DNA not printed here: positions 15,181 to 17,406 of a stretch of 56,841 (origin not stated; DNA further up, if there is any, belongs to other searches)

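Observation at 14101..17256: LytTR regulator, GG-leader peptide and soluble TPR histidine kinase: candidate peptide-signalling circuit with a hybrid architecture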

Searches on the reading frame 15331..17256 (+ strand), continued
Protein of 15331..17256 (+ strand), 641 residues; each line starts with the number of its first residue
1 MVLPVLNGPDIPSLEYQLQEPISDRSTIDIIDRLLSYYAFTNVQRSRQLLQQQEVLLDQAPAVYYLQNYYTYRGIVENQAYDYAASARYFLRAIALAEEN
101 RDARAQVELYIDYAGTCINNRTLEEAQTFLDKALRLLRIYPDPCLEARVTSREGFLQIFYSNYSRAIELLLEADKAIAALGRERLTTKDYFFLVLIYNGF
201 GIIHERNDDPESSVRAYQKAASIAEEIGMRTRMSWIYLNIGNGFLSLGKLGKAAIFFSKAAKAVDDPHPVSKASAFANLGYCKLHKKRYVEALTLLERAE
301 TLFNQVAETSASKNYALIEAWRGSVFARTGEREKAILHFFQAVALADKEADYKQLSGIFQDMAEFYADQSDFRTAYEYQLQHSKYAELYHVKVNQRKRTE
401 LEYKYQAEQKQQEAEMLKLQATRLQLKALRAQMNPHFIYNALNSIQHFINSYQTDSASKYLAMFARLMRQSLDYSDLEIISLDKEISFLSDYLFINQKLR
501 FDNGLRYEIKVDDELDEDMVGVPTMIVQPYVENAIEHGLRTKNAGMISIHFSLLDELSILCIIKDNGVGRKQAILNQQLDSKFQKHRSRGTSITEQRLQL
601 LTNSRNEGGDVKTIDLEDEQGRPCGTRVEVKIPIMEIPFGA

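Call 14: find_related_loci(query=A1, collection=genome_contigs, flank=5000)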
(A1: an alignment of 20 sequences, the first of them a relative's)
Query A1 (641 aa) in genome_contigs; peptide patterns used: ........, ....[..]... (x = any residue, [..] = any of these).
599 stretches matched a pattern (row limit reached: there are more); 574 encode a relative of the query (tblastn E <= 1e-3); the best 80 are kept; 80 distinct loci.
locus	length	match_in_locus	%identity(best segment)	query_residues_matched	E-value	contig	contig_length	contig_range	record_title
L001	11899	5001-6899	54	2-637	0e+0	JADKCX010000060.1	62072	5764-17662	MAG: Haliscomenobacter sp. isolate OdNE_18-Q3-R46-58_MAXAC.223 tig00028113-10-618530, whole genome shotgun sequence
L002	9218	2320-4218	54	2-637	0e+0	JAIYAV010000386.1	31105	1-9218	MAG: Saprospiraceae bacterium isolate E1_MAG_00014 pond_E1_MAG_00014_000000000264, whole genome shotgun sequence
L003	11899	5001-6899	54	2-637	0e+0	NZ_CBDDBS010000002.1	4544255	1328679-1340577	MAG: Haliscomenobacter sp. isolate bebd6739-bc59-4aa2-89c4-e50a6a6b56b9 contig_2, whole genome shotgun sequence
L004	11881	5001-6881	54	10-637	0e+0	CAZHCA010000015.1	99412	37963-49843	MAG TPA_asm: uncultured Saprospiraceae bacterium isolate SRP141376_co5_203 genome assembly, contig: NODE_384_length_9941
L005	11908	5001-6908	53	1-637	0e+0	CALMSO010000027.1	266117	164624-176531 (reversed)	MAG TPA_asm: uncultured Saprospiraceae bacterium isolate SRR2107179_bin.64_CONCOCT_v1.1_MAG genome assembly, contig: ERZ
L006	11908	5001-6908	52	2-638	0e+0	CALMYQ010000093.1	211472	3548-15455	MAG TPA_asm: uncultured Lewinella sp. isolate SRR2107183_bin.65_CONCOCT_v1.1_MAG genome assembly, contig: ERZ794926.23,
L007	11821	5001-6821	53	30-640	0e+0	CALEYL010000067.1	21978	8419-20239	MAG TPA_asm: uncultured Saprospiraceae bacterium isolate SRR6227243_bin.63_CONCOCT_v1.1_MAG genome assembly, contig: ERZ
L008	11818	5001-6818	55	30-637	0e+0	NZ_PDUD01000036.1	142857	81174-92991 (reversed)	Flavilitoribacter nigricans DSM 23189 = NBRC 102662 contig36, whole genome shotgun sequence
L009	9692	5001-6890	52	4-637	0e+0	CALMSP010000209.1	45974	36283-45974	MAG TPA_asm: uncultured Saprospiraceae bacterium isolate SRR2107179_bin.44_CONCOCT_v1.1_MAG genome assembly, contig: ERZ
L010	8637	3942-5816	52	1-628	0e+0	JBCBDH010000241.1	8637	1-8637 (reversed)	MAG: Bacteroidota bacterium isolate J06597_4 NODE_241_length_8637_cov_5.262500, whole genome shotgun sequence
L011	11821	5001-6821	53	30-637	0e+0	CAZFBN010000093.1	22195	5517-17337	MAG TPA_asm: uncultured Saprospiraceae bacterium isolate binchicken_co58_158 genome assembly, contig: NODE_1875_length_2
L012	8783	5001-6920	52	2-637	0e+0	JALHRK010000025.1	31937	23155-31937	MAG: Saprospiraceae bacterium isolate maxbin.128_sub c_000000006275, whole genome shotgun sequence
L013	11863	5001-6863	53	14-637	0e+0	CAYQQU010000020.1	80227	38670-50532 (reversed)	MAG TPA_asm: uncultured Saprospiraceae bacterium isolate SRP141376_co3_105 genome assembly, contig: NODE_628_length_8022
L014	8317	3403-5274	51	13-637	0e+0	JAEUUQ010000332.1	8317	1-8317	MAG: Saprospiraceae bacterium isolate new MAG-359 k141_3582232, whole genome shotgun sequence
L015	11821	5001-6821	54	30-637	0e+0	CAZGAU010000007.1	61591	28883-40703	MAG TPA_asm: uncultured Saprospiraceae bacterium isolate SRP329715_co2_352 genome assembly, contig: NODE_998_length_6159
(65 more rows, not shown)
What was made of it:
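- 80 species loci were analysed (call 14).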

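Call 21: find_encoding_contigs(protein=P0002, flank=6000, max_places=2)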
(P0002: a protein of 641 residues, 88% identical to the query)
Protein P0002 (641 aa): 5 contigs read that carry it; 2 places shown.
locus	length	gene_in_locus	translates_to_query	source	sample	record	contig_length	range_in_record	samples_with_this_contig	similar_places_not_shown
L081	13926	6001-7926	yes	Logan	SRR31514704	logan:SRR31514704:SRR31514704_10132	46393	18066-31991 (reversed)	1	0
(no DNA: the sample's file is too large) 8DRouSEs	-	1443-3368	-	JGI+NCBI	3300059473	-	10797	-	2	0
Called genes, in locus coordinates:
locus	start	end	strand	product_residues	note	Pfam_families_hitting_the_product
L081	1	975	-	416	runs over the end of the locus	PF28548:4TM_phosphoesterase, PF00149:Metallophos, PF12850:Metallophos_2 (weak)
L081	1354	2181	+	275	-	PF00793:DAHP_synth_1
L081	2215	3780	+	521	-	PF28550:DUF8436, PF00890:FAD_binding_2 (faint), PF01266:DAO (faint), PF03486:HI0933_like (faint), PF07992:Pyr_redox_2 (weak), PF21688:FAD-depend_C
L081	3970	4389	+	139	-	PF07681:DoxX, PF02077:SURF4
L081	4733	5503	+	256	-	PF00072:Response_reg, PF04397:LytTR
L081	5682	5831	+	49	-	-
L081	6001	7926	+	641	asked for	PF10602:RPN7 (faint), PF17874:TPR_MalT (faint), PF00515:TPR_1 (faint), PF07719:TPR_2 (faint), PF13176:TPR_7 (faint), PF13424:TPR_12 (weak), PF06580:His_kinase, PF02518:HATPase_c (weak), +1 more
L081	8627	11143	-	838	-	PF00912:Transgly, PF00905:Transpeptidase, PF06832:BiPBP_C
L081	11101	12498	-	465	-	PF00206:Lyase_1, PF10415:FumaraseC_C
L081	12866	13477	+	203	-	PF00081:Sod_Fe_N, PF02777:Sod_Fe_C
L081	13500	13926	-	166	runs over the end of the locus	-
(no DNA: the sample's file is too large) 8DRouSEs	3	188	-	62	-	?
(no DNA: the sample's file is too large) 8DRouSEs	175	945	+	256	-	PF00072:Response_reg, PF04397:LytTR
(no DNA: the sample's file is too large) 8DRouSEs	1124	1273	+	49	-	-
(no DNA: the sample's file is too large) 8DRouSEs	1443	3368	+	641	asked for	PF10602:RPN7 (faint), PF17874:TPR_MalT (faint), PF00515:TPR_1 (faint), PF07719:TPR_2 (faint), PF13176:TPR_7 (faint), PF13424:TPR_12 (weak), PF06580:His_kinase, PF02518:HATPase_c (weak), +1 more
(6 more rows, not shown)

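Call 22: find_encoding_contigs(protein=P0003, flank=6000, max_places=2)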
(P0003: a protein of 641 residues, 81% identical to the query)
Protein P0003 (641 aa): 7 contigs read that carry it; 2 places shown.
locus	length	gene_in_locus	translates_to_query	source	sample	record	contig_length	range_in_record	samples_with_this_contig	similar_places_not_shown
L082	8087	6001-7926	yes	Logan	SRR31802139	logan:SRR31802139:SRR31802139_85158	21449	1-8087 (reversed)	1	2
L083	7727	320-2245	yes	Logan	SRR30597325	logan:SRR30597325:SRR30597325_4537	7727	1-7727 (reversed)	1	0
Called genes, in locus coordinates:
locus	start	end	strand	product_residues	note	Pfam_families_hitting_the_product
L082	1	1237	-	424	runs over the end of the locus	PF28548:4TM_phosphoesterase, PF00149:Metallophos, PF12850:Metallophos_2 (weak)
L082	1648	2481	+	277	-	PF00793:DAHP_synth_1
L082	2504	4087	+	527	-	PF28550:DUF8436, PF03486:HI0933_like (faint), PF07992:Pyr_redox_2 (weak), PF00890:FAD_binding_2 (faint), PF01266:DAO (faint), PF21688:FAD-depend_C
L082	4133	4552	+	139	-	PF07681:DoxX, PF02077:SURF4, PF05514:HR_lesion (weak)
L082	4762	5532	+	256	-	PF00072:Response_reg, PF04397:LytTR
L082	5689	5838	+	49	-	-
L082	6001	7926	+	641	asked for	PF17874:TPR_MalT (faint), PF00515:TPR_1 (faint), PF07719:TPR_2 (faint), PF13374:TPR_10 (faint), PF13424:TPR_12 (faint), PF10602:RPN7 (weak), PF06580:His_kinase, PF02518:HATPase_c (weak), +2 more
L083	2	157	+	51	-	?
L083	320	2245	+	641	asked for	PF17874:TPR_MalT (faint), PF00515:TPR_1 (faint), PF07719:TPR_2 (faint), PF13374:TPR_10 (faint), PF13424:TPR_12 (faint), PF10602:RPN7 (weak), PF06580:His_kinase, PF02518:HATPase_c (weak), +2 more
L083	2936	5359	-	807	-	PF00912:Transgly, PF00905:Transpeptidase, PF06832:BiPBP_C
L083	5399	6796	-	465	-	PF00206:Lyase_1, PF10415:FumaraseC_C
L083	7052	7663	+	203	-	PF00081:Sod_Fe_N, PF02777:Sod_Fe_C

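Call 23: find_encoding_contigs(protein=P0005, flank=6000, max_places=2)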
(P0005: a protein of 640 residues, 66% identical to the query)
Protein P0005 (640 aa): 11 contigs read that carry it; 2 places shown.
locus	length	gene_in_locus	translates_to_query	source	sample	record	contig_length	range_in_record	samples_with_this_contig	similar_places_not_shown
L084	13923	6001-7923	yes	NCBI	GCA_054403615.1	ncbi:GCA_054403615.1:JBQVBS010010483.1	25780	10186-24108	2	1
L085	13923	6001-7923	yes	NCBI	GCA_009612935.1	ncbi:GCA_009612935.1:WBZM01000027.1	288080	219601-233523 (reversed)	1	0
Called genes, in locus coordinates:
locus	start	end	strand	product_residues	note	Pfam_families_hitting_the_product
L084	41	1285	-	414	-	PF28548:4TM_phosphoesterase, PF00149:Metallophos, PF12850:Metallophos_2 (weak)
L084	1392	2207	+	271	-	PF00793:DAHP_synth_1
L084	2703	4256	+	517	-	PF28550:DUF8436, PF00890:FAD_binding_2 (faint), PF01266:DAO (faint), PF03486:HI0933_like (faint), PF21688:FAD-depend_C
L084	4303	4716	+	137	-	PF07291:MauE (weak), PF07681:DoxX, PF05514:HR_lesion (weak), PF02077:SURF4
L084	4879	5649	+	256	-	PF00072:Response_reg, PF04397:LytTR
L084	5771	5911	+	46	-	-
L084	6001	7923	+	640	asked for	PF17874:TPR_MalT (faint), PF13432:TPR_16 (faint), PF07719:TPR_2 (faint), PF10602:RPN7 (faint), PF13181:TPR_8 (faint), PF00515:TPR_1 (faint), PF13424:TPR_12, PF06580:His_kinase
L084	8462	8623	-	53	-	-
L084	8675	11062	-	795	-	PF00912:Transgly, PF00905:Transpeptidase, PF06832:BiPBP_C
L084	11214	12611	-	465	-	PF00206:Lyase_1, PF10415:FumaraseC_C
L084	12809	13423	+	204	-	PF00081:Sod_Fe_N, PF02777:Sod_Fe_C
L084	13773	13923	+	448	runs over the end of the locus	PF00072:Response_reg, PF00158:Sigma54_activat, PF14532:Sigma54_activ_2, PF07724:AAA_2, PF07728:AAA_5, PF00004:AAA (weak), PF25601:AAA_lid_14, PF02954:HTH_8, +2 more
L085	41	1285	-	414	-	PF28548:4TM_phosphoesterase, PF00149:Metallophos, PF12850:Metallophos_2 (weak)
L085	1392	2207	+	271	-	PF00793:DAHP_synth_1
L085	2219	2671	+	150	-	-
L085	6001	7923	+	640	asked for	PF17874:TPR_MalT (faint), PF13432:TPR_16 (faint), PF07719:TPR_2 (faint), PF10602:RPN7 (faint), PF13181:TPR_8 (faint), PF00515:TPR_1 (faint), PF13424:TPR_12, PF06580:His_kinase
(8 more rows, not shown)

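Call 24: find_encoding_contigs(protein=P0006, flank=6000, max_places=2)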
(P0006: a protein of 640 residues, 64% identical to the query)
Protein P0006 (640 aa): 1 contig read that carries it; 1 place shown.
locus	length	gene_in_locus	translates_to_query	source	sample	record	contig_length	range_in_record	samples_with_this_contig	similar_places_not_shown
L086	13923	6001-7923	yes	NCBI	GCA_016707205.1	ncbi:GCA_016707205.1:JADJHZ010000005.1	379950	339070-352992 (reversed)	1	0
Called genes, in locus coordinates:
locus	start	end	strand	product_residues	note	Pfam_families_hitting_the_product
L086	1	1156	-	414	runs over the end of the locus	PF28548:4TM_phosphoesterase, PF00149:Metallophos, PF12850:Metallophos_2 (weak)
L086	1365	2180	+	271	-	PF00793:DAHP_synth_1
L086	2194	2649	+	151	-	-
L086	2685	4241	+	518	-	PF28550:DUF8436, PF00890:FAD_binding_2 (faint), PF01266:DAO (faint), PF03486:HI0933_like (faint), PF07992:Pyr_redox_2 (faint), PF21688:FAD-depend_C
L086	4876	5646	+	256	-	PF00072:Response_reg, PF04397:LytTR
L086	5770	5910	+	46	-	-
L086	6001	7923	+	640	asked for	PF17874:TPR_MalT (faint), PF00515:TPR_1 (faint), PF07719:TPR_2 (faint), PF13181:TPR_8 (faint), PF13428:TPR_14 (faint), PF13432:TPR_16 (faint), PF13424:TPR_12, PF06580:His_kinase, +3 more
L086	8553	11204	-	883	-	PF00912:Transgly, PF00905:Transpeptidase, PF06832:BiPBP_C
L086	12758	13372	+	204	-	PF00081:Sod_Fe_N, PF02777:Sod_Fe_C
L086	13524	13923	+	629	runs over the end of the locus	PF00963:Cohesin (faint), PF18962:Por_Secre_tail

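Call 48: search_solved_structures(query=A4, max_evalue=0.01)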
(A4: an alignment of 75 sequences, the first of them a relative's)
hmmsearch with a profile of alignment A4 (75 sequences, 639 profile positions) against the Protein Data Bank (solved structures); distinct sequences matched with E-value up to 0.01: 76 (the best 60 are shown).
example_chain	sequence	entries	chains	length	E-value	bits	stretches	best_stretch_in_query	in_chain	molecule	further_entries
9qhb_A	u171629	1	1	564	1.8e-30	109.1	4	235-314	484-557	Engineered tetratricopeptide repeat protein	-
8bu0_A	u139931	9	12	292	2e-19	72.6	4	231-301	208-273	Consensus tetratricopeptide repeat protein | Crystal structure of an 8-repeat consensus TPR superhelix with Zinc. | Monomer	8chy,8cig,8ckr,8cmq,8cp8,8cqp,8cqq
6swj_A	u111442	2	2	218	4e-17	65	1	429-632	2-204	Histidine kinase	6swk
9qhc_A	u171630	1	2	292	5.3e-17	64.6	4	235-300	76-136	Engineered tetratricopeptide repeat protein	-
2fo7_A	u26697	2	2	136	1.6e-10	43.2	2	231-300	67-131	SYNTHETIC CONSENSUS TPR PROTEIN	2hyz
8ch0_A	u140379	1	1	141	2.7e-10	42.4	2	235-300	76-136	Consensus tetratricopeptide repeat protein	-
7obi_A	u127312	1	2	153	3e-10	42.3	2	238-318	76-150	CTPR-rv4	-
7t7t_A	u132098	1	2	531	3.3e-10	42.1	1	205-348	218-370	Protein TONSOKU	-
5a6c_A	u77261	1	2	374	1e-09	40.5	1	252-391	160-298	G-PROTEIN-SIGNALING MODULATOR 2, AFADIN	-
6hc2_A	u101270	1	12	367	1.4e-09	40.1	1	252-405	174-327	G-protein-signaling modulator 2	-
3ro2_A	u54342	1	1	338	1.8e-09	39.7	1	268-404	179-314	G-protein-signaling modulator 2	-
4g2v_A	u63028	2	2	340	1.9e-09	39.6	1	268-404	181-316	G-protein-signaling modulator 2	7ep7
7ai4_A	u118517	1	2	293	2e-09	39.5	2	270-373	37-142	Isoform C of Kinesin light chain 1,Isoform C of Kinesin light chain 1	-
3sf4_A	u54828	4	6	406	2.3e-09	39.3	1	252-405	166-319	G-protein-signaling modulator 2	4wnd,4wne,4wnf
4wng_A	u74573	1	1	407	2.3e-09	39.3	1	252-405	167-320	G-protein-signaling modulator 2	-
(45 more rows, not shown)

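Call 57: predict_structure(alignment_id=A4)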
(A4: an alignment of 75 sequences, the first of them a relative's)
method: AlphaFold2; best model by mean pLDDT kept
length: 641 residues; sequences in the alignment: 75
mean_pLDDT: 86.7   pTM: 0.64
mean pLDDT of the five models: 86.7, 85.4, 84.9, 83.5, 82.7
residues with pLDDT >= 90: 345; 70-90: 247; 50-70: 42; < 50: 7
segments of 3 or more residues with pLDDT < 50: 1-5
pLDDT, mean of each block of 10 residues (from residue 1): 48 92 90 94 94 92 90 96 95 95 94 96 95 93 95 94 91 94 89 97 90 96 92 93 94 96 82 93 95 95 75 85 93 94 91 92 93 95 93 80 73 70 73 73 71 68 81 82 90 84 86 83 86 81 86 90 89 80 67 81 63 88 90 74 35
secondary structure, 60 per line:
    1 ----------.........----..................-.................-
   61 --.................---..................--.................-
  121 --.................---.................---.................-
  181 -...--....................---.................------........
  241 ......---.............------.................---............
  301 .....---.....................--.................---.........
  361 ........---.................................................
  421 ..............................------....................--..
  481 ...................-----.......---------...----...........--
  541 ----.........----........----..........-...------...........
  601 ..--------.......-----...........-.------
elements in order: H11-19 H24-41 H43-59 H63-79 H83-100 H103-119 H123-139 H143-159 H163-179 H187-206 H210-226 H233-246 H250-262 H269-285 H289-305 H309-329 H332-348 H352-368 H372-450 H457-476 E479-481 H482-499 E505-511 E521-523 H528-538 E545-553 E558-565 H570-579 H590-602 E611-617 E623-633
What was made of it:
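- On Com/Blp/Pln-type three-component quorum sensing: The AlphaFold model is all soluble domains (call 57).
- Checked: A single 79-residue helix (372-450) carries His436, and a catalytic domain follows (call 57).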

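Call 59: fold_search(model_id=the predicted structure, library=pdb)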
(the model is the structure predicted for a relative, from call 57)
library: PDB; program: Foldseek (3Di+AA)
matches with E <= 10: 1497; with E <= 0.001: 452
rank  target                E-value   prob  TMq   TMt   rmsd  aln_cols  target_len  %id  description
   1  8chy                  8.5e-11  1.00  0.31  0.64   6.7       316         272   20  Crystal structure of an 8-repeat consensus TPR superhelix with Zinc. (released 2024-02-21)
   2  5a7d_H                9.8e-11  1.00  0.34  0.57   7.1       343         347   18  Tetrameric assembly of LGN with Inscuteable (released 2016-08-03)
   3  9qhb                  3.5e-10  1.00  0.32  0.66   6.0       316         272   20  Crystal structure of 16-repeat CTPR protein with eliminated coordination sites (released 2025-10-22)
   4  4wng_A                3.8e-10  1.00  0.38  0.66   5.6       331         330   18  Crystal structure of the TPR domain of LGN in complex with Frmpd4/Preso1 at 2.1 Angstrom resolution (released 2015-09-16)
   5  3sf4_A                3.8e-10  1.00  0.36  0.56   7.4       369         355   15  Crystal structure of the complex between the conserved cell polarity proteins Inscuteable and LGN (released 2011-11-23)
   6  5a7d_F                4.0e-10  1.00  0.35  0.57   6.9       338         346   19  Tetrameric assembly of LGN with Inscuteable (released 2016-08-03)
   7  4wne_A                6.0e-10  1.00  0.38  0.66   6.0       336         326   17  Crystal structure of the TPR domain of LGN in complex with Frmpd4/Preso1 at 2.0 Angstrom resolution (released 2015-09-16)
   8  5a7d_B                6.3e-10  1.00  0.27  0.41  11.3       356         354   17  Tetrameric assembly of LGN with Inscuteable (released 2016-08-03)
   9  4g2v_A                6.9e-10  1.00  0.36  0.65   5.1       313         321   17  Structure complex of LGN binding with FRMPD1 (released 2013-01-23)
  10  3sf4_C                6.9e-10  1.00  0.35  0.57   6.7       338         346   16  Crystal structure of the complex between the conserved cell polarity proteins Inscuteable and LGN (released 2011-11-23)
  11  6hc2_E                7.3e-10  1.00  0.37  0.58   7.4       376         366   15  Crystal structure of NuMA/LGN hetero-hexamers (released 2019-05-29)
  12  3sf4_B                7.6e-10  1.00  0.35  0.58   6.8       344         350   15  Crystal structure of the complex between the conserved cell polarity proteins Inscuteable and LGN (released 2011-11-23)
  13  6hc2_A                8.0e-10  1.00  0.36  0.57   8.1       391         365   15  Crystal structure of NuMA/LGN hetero-hexamers (released 2019-05-29)
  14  5a7d_D                9.7e-10  1.00  0.34  0.56   7.2       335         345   18  Tetrameric assembly of LGN with Inscuteable (released 2016-08-03)
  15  4wnd_A                1.1e-09  1.00  0.38  0.67   5.4       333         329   17  Crystal structure of the TPR domain of LGN in complex with Frmpd4/Preso1 at 1.5 Angstrom resolution (released 2015-09-16)
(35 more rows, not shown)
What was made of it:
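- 15331..17256 (+): Soluble TPR histidine kinase, 641 aa. The TPR superhelix is 15361-16434 (residues 11-368). The long signalling/DHp helix is 16444-16680, with the His436 codon at 16636-16638. The ATP-binding domain runs to 17253. Foldseek matches the LGN/Pins, consensus-TPR, OGT and Rap peptide-binding TPRs, and the GanS kinase domain (call 59).
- On LytS/BtsS-type LytTR two-component systems: The kinase domain aligns to GanS (calls 48, 59).
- Closest known: RRNPP. Same: Rap structures are among the fold matches (call 59).
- The TPR fold resembles peptide-binding TPRs, including Rap (calls 57, 59). TPR domains commonly bind proteins (call 59).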
